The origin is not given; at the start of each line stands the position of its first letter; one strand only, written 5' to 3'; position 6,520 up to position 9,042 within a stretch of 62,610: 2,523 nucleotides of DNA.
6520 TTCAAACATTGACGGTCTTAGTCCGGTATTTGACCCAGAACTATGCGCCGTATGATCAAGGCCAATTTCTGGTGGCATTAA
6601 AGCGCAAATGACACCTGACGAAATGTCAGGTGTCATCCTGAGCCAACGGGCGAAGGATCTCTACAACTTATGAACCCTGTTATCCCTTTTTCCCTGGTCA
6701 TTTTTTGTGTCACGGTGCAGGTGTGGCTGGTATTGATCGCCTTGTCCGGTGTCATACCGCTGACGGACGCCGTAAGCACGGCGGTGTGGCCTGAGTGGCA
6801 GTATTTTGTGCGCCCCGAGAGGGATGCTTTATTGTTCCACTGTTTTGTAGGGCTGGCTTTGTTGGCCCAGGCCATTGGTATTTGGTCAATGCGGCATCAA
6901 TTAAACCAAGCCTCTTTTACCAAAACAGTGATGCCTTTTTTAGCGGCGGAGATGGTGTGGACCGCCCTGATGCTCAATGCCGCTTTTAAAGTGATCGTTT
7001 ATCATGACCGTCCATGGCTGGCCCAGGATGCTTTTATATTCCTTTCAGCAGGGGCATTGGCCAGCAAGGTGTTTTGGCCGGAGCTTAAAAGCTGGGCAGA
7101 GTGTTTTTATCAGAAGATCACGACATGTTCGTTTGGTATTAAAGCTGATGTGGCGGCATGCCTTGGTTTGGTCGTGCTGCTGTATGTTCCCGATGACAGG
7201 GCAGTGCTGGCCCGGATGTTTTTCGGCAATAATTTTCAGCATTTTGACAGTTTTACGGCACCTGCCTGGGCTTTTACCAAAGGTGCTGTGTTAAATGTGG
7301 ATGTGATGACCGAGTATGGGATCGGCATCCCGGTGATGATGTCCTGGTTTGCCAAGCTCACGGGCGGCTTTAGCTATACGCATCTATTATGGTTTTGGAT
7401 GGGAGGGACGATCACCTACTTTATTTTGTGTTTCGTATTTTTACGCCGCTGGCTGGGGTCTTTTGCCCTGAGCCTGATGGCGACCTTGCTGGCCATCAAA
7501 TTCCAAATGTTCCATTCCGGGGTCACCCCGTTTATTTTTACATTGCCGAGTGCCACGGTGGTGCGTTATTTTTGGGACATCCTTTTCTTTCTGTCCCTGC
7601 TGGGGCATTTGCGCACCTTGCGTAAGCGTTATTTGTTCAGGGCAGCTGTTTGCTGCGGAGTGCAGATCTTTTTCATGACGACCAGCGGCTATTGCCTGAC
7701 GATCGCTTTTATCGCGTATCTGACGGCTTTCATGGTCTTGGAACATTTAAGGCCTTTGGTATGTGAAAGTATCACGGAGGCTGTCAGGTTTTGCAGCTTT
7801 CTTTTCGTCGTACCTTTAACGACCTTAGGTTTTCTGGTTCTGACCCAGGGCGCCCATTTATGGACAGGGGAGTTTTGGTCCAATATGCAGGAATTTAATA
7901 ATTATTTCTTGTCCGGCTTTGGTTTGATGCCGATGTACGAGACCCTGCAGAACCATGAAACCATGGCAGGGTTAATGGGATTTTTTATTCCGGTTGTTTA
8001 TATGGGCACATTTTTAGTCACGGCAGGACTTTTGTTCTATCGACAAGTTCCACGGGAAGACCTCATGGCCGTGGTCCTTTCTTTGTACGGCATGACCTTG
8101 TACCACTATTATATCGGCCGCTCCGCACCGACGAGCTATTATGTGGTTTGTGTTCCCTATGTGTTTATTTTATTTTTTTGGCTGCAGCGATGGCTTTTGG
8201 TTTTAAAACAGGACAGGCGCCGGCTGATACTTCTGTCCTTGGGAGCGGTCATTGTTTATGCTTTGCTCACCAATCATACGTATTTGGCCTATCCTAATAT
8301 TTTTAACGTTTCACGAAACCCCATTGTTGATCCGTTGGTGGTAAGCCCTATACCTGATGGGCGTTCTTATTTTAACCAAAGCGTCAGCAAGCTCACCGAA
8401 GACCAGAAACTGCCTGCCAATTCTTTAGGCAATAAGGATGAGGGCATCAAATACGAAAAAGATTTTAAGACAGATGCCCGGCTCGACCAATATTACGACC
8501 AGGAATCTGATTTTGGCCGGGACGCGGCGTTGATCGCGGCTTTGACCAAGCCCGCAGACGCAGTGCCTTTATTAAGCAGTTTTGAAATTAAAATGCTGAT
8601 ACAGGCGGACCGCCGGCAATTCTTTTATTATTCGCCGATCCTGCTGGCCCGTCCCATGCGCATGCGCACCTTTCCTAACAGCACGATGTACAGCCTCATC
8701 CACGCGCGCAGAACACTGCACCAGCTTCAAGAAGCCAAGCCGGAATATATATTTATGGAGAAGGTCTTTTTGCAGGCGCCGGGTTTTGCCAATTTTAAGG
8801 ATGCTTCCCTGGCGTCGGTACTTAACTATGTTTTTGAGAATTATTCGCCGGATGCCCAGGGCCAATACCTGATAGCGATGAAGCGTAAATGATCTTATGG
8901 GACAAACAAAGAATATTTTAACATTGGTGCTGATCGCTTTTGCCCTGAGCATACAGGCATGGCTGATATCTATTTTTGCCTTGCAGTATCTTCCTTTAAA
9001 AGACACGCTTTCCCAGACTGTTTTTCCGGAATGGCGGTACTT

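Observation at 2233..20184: Seven-member tandem array of diverged giant membrane-protein paralogues, split by a YfhO-like gene, in one translationally coupled operon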

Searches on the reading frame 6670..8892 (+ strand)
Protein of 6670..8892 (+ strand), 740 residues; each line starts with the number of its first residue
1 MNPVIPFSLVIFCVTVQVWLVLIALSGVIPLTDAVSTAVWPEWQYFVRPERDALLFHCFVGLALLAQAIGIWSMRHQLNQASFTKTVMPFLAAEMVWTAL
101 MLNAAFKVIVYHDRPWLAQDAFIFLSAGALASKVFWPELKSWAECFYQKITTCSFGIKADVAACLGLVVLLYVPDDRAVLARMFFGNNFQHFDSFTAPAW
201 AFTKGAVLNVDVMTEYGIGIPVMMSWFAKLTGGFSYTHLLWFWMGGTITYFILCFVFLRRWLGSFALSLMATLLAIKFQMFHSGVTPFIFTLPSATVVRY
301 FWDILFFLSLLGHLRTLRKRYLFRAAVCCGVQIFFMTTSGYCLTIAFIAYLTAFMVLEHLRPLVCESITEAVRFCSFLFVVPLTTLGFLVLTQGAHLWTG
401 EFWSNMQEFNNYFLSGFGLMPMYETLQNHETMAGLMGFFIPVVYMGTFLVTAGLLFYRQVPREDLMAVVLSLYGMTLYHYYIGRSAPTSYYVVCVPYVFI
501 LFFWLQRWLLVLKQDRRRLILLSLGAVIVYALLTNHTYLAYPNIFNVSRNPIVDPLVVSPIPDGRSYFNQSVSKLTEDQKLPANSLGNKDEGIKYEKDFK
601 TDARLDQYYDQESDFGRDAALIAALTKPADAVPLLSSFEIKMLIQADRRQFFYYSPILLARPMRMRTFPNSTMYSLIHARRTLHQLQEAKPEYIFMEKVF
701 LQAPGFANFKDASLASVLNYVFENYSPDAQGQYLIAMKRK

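Call 3: search_protein_families(library=pfam, proteins=[window:6670-8892:+], max_evalue=0.01)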
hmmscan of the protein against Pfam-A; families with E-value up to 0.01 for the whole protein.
window:6670-8892:+ (740 aa): 0 families

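Call 4: search_protein_families(library=ncbifam, proteins=[window:6670-8892:+], max_evalue=0.01)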
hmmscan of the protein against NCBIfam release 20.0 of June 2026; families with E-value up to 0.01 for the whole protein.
window:6670-8892:+ (740 aa): 0 families

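Call 21: predict_structure(alignment_id=A2)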
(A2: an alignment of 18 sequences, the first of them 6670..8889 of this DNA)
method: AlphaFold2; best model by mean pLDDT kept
length: 740 residues; sequences in the alignment: 18
mean_pLDDT: 80.5   pTM: 0.82
mean pLDDT of the five models: 80.5, 80.2, 79.6, 79.6, 76.3
residues with pLDDT >= 90: 224; 70-90: 355; 50-70: 119; < 50: 42
segments of 3 or more residues with pLDDT < 50: 42-52, 416-425, 485-491, 672-674
pLDDT, mean of each block of 10 residues (from residue 1): 82 87 68 51 45 63 83 83 82 86 74 61 87 86 75 72 93 87 77 83 87 77 92 90 94 96 92 91 68 81 96 95 97 90 95 90 86 92 95 89 78 51 51 68 91 91 94 85 50 80 92 83 87 80 69 63 66 73 85 82 85 90 93 83 90 60 71 61 87 90 54 77 94 93
secondary structure, 60 per line:
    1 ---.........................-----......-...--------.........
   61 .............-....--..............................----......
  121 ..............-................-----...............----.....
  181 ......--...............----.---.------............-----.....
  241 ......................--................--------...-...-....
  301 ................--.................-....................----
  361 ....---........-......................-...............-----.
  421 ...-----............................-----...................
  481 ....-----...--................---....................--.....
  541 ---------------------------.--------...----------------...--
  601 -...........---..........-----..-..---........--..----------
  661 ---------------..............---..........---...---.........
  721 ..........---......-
elements in order (helices of 4 or more, strands of 3 or more residues): H4-28 H34-39 H52-73 H75-78 H81-110 H115-134 H136-151 H157-171 H176-185 H189-203 H219-230 H236-262 H265-280 H297-316 H319-335 H337-356 H361-364 H368-375 H377-398 H400-414 H420-423 H429-456 H462-484 H495-510 H514-533 H536-540 H602-612 H616-625 H639-646 H676-689 E693-697 H698-702 H712-724 E725-730 E734-739

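Call 23: fold_search(model_id=the predicted structure, library=pdb)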
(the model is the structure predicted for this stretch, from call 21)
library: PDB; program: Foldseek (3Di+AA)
matches with E <= 10: 367; with E <= 0.001: 18
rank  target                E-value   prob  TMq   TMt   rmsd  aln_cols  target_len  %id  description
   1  3wak                  3.4e-06  1.00  0.35  0.31  16.4       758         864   12  Crystal structure of the Archaeoglobus fulgidus oligosaccharyltransferase (O29867_ARCFU) in the apo form (released 2013-10-30)
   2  7e9s_A                6.5e-06  1.00  0.35  0.31  14.0       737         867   10  Archaeal oligosaccharyltransferase AglB from Archaeoglobus fulgidus in complex with an inhibitory peptide and a dolich (released 2021-09-08)
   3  3waj                  1.2e-05  1.00  0.35  0.33  15.7       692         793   13  Crystal structure of the Archaeoglobus fulgidus oligosaccharyltransferase (O29867_ARCFU) complex with Zn and sulfate (released 2013-10-30)
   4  5gmy_A                2.2e-05  1.00  0.32  0.29  17.3       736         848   12  Crystal structure of the Archaeoglobus fulgidus oligosaccharyltransferase (O29867_ARCFU) tethered with an acceptor pep (released 2017-02-01)
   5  7zlh_A                3.0e-05  1.00  0.37  0.41  10.9       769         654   11  Cryo-EM structure of C-mannosyltransferase CeDPY19, in apo state, bound to CMT2-Fab and anti-Fab nanobody (released 2023-01-11)
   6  6ezn_F                4.9e-05  1.00  0.31  0.34  15.6       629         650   11  Cryo-EM structure of the yeast oligosaccharyltransferase (OST) complex (released 2018-01-17)
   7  5f15                  8.0e-05  1.00  0.36  0.45  12.1       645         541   11  Crystal Structure of ArnT from Cupriavidus metallidurans bound to Undecaprenyl phosphate (released 2016-02-17)
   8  8age_A                1.9e-04  1.00  0.38  0.42  12.7       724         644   10  Structure of yeast oligosaccharylransferase complex with acceptor peptide bound (released 2022-12-07)
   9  7oci_F                2.0e-04  1.00  0.32  0.35  14.7       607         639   12  Cryo-EM structure of yeast Ost6p containing oligosaccharyltransferase complex (released 2022-02-16)
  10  5ezm                  2.4e-04  1.00  0.35  0.44  12.2       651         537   13  Crystal Structure of ArnT from Cupriavidus metallidurans in the apo state (released 2016-02-17)
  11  7zli_A                2.8e-04  1.00  0.37  0.41  11.0       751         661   10  Cryo-EM structure of C-mannosyltransferase CeDPY19, in complex with Dol25-P-Man and bound to CMT2-Fab and anti-Fab nan (released 2023-01-11)
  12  8agb_A                3.0e-04  1.00  0.38  0.42  14.0       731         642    9  Structure of yeast oligosaccharylransferase complex with lipid-linked oligosaccharide bound (released 2022-12-07)
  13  6gxc_A                3.2e-04  1.00  0.37  0.39  12.0       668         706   11  Bacterial oligosaccharyltransferase PglB in complex with an inhibitory peptide and a reactive lipid-linked oligosaccha (released 2018-11-14)
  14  6ftg_5                3.4e-04  1.00  0.38  0.43  15.2       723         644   10  Subtomogram average of OST-containing ribosome-translocon complexes from canine rough microsomal membranes (released 2018-03-21)
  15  8pn9_A                3.8e-04  1.00  0.36  0.39  10.5       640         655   10  Structure of human oligosaccharyltransferase OST-A complex bound to NGI-1 (released 2024-05-08)
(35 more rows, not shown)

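Call 24: search_protein_representatives(alignment_id=A2)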
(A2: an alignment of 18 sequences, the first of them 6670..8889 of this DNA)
Query: 18 sequences, 750 profile positions. Proteins with E-value up to 0.001 (for the whole library): 1141; up to 1e-10: 658; up to 1e-30: 406. The best 150 are listed.
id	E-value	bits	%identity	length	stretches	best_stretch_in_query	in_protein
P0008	0.0e+00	1033.9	-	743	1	6-750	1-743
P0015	2.4e-289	978.5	-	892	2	38-748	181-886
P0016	1.8e-285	965.7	-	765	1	2-749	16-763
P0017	9.0e-283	956.8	-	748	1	3-748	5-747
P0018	7.8e-267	904.1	-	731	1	35-749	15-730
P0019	1.0e-266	903.7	-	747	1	2-749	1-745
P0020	2.2e-266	902.6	-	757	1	4-749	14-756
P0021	1.3e-260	883.5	-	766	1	6-749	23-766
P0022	2.1e-260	882.8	-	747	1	7-748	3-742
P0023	1.6e-259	880.0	-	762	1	6-749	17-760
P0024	1.9e-259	879.7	-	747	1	3-749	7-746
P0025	4.8e-259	878.4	-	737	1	41-749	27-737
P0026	4.5e-256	868.5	-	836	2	77-749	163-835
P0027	5.1e-254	861.7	-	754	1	4-749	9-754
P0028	8.1e-254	861.1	-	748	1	3-749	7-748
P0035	2.3e-249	846.3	-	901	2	46-749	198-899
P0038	2.8e-248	842.8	-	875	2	92-749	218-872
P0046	4.5e-237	805.7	-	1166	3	43-749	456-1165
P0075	8.6e-184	629.5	-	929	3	54-749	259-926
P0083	4.0e-178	610.8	-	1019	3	86-749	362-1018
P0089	2.2e-177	608.3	-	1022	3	86-749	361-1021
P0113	1.2e-154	533.1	-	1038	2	54-748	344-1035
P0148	3.2e-130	452.4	-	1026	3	95-749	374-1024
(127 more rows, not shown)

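Call 25: search_protein_families(library=pfam, alignment_id=A2, max_evalue=10)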
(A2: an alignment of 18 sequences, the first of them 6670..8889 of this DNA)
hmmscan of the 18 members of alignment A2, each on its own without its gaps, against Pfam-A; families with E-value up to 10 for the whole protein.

A. member 1, window:6670-8889:+ (740 aa): 0 families

B. families by the number of members that match (of 18 scanned): 9 families
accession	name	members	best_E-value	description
PF17377.7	DUF5399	2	0.17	Family of unknown function (DUF5399)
PF18955.5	DUF5698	1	0.01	Domain of unknown function (DUF5698)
PF17620.7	ORF45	1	0.023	Family of unknown function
PF08951.15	EntA_Immun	1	0.034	Enterocin A Immunity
PF13557.12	Phenol_MetA_deg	1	0.055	Putative MetA-pathway of phenol degradation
PF10399.14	UCR_Fe-S_N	1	0.13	Ubiquitinol-cytochrome C reductase Fe-S subunit TAT signal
PF24886.1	DUF7740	1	0.15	Domain of unknown function (DUF7740)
PF13800.11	Sigma_reg_N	1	1.5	Sigma factor regulator N-terminal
PF08195.16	TRI9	1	3.8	TRI9 protein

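Call 27: search_solved_structures(query=A2, max_evalue=10)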
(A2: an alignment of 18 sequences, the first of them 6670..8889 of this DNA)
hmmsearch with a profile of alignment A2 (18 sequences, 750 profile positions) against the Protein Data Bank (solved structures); distinct sequences matched with E-value up to 10: 0.

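Call 31: find_related_loci(query=A3, collection=genome_contigs, flank=10000)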
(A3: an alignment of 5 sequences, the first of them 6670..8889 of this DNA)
Query A3 (740 aa) in genome_contigs; peptide patterns used: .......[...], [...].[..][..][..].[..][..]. (x = any residue, [..] = any of these).
251 stretches matched a pattern; 7 encode a relative of the query (tblastn E <= 1e-3); 7 distinct loci.
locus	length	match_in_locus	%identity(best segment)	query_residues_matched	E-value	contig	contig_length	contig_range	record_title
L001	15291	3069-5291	42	8-740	0e+0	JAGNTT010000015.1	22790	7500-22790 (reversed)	MAG: Candidatus Omnitrophota bacterium isolate Go_SlAct_bin_392 Go_SlAct_8107_length_22790_cov_9.662269, whole genome sh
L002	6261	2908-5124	43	10-740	0e+0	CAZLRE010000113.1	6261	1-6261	MAG TPA_asm: uncultured Planctomycetales bacterium isolate binchicken_co16_163 genome assembly, contig: NODE_20482_lengt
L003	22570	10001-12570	41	31-740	4e-161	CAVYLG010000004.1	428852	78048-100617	MAG: Candidatus Omnitrophota bacterium isolate MFD01476.bin.2.120 genome assembly, contig: contig_28232, whole genome sh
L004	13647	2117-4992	35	8-740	2e-122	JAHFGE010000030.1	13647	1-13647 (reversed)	MAG: Candidatus Omnitrophota bacterium isolate nzgw308 NODE_6351_length_13648_cov_3.142604, whole genome shotgun sequenc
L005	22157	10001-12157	35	34-740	1e-113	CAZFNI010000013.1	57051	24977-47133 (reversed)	MAG TPA_asm: uncultured Planctomycetales bacterium isolate SRP342105_co1_465 genome assembly, contig: NODE_688_length_57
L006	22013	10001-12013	31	14-740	3e-91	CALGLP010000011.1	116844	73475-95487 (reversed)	MAG TPA_asm: uncultured bacterium isolate SRR3330210_bin.157_CONCOCT_v1.1_MAG genome assembly, contig: ERZ724080.178, wh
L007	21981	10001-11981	29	21-740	6e-59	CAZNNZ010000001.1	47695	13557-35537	MAG TPA_asm: uncultured Planctomycetales bacterium isolate SRP278252_co2_854 genome assembly, contig: NODE_1253_length_4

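Call 36: find_related_loci(query=A3, collection=metagenome_contigs, flank=10000)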
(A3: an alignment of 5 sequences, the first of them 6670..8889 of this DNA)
Query A3 (740 aa) in metagenome_contigs; peptide patterns used: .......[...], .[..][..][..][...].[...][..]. (x = any residue, [..] = any of these).
313 stretches matched a pattern; 16 encode a relative of the query (tblastn E <= 1e-3); 15 distinct loci.
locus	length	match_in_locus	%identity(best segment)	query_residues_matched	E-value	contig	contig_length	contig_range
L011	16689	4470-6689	76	1-740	0e+0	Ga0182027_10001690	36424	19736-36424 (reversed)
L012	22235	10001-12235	41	3-740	0e+0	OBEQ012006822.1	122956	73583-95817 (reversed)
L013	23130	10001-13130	41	19-739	5e-174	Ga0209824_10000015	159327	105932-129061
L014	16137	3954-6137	40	20-740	2e-174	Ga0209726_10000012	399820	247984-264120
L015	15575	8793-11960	40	14-739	6e-169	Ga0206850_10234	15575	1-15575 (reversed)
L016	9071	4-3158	42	56-739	2e-165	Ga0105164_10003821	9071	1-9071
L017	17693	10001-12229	38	8-740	3e-165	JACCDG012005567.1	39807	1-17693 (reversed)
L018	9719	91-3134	41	19-740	6e-164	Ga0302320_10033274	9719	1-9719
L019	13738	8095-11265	40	11-739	1e-157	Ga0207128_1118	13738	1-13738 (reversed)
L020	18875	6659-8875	40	8-740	4e-169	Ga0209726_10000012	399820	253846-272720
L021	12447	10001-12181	40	19-739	6e-167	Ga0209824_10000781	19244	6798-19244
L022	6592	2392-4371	37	90-740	1e-137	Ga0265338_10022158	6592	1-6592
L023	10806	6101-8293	35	20-739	2e-129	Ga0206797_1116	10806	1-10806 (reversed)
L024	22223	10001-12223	45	8-740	0e+0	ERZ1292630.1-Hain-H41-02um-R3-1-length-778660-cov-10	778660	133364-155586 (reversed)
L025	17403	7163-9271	37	47-740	1e-147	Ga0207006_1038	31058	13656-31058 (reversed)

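Call 38: search_protein_families(library=pfam, proteins=[P0046, P0083, P0089, P0113, P0148, P0075, P0015, P0035, P0038, P0026], max_evalue=0.01)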
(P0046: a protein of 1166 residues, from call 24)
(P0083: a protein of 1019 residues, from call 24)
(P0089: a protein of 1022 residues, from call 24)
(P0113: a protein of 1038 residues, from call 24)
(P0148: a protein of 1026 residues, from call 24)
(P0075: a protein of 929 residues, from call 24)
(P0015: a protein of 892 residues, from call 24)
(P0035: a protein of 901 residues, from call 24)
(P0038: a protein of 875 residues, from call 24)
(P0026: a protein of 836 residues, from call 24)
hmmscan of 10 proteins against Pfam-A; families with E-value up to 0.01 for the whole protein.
P0046 (1166 aa): 0 families

P0083 (1019 aa): 0 families

P0089 (1022 aa): 0 families

P0113 (1038 aa): 0 families

P0148 (1026 aa): 0 families

P0075 (929 aa): 0 families

P0015 (892 aa): 0 families

P0035 (901 aa): 0 families

P0038 (875 aa): 0 families

P0026 (836 aa): 0 families

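Call 62: fold_search(model_id=the predicted structure, library=viral)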
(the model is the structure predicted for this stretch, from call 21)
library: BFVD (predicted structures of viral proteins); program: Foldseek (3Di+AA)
matches with E <= 10: 118; with E <= 0.001: 0
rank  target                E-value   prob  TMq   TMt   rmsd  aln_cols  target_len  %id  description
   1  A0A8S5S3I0            2.5e-03  1.00  0.28  0.26   6.2       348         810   12  Uncharacterized protein [Siphoviridae sp. ctBLh2]
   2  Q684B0                2.4e-02  0.97  0.29  0.35  16.0       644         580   13  (no name in the UniProt tables at hand)
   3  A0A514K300            2.3e-01  0.95  0.22  0.40   9.3       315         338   10  Uncharacterized protein [Nitrosopumilus spindle-shaped virus 1]
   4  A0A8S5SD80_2          3.7e-01  0.11  0.10  0.07  27.3       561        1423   11  Minor tail protein [Siphoviridae sp. ctnpt50]
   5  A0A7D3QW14            4.6e-01  0.11  0.10  0.13  24.4       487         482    8  Uncharacterized protein [Fadolivirus FV1/VV64]
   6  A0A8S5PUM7            5.2e-01  0.07  0.08  0.07  27.2       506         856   13  Minor tail protein (Fragment) [Caudovirales sp. ctcLF7]
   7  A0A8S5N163            5.4e-01  0.08  0.08  0.07  30.6       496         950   10  Minor tail protein [Siphoviridae sp. ctpbb7]
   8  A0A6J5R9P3            5.6e-01  0.07  0.09  0.12  24.4       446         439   11  Uncharacterized protein [uncultured Caudovirales phage]
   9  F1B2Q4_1              6.9e-01  0.05  0.08  0.06  28.6       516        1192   10  (no name in the UniProt tables at hand)
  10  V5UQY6                8.9e-01  0.54  0.26  0.39   9.7       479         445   13  Uncharacterized protein [Oenococcus phage phiS13]
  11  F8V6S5                8.9e-01  0.12  0.09  0.18  22.4       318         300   12  ABC transporter ATP-binding domain protein [Acanthamoeba polyphaga mimivirus]
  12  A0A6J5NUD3            1.0e+00  0.05  0.09  0.09  32.7       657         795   10  Phage tail tape measure protein [uncultured Caudovirales phage]
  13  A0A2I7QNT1            1.1e+00  0.06  0.09  0.14  24.0       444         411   11  (no name in the UniProt tables at hand)
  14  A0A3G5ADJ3            1.3e+00  0.12  0.11  0.13  19.7       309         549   10  Guanine nucleotide exchange factor [Satyrvirus sp.]
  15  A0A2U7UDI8            1.3e+00  0.04  0.10  0.12  29.8       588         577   12  Uncharacterized protein [Pandoravirus neocaledonia]
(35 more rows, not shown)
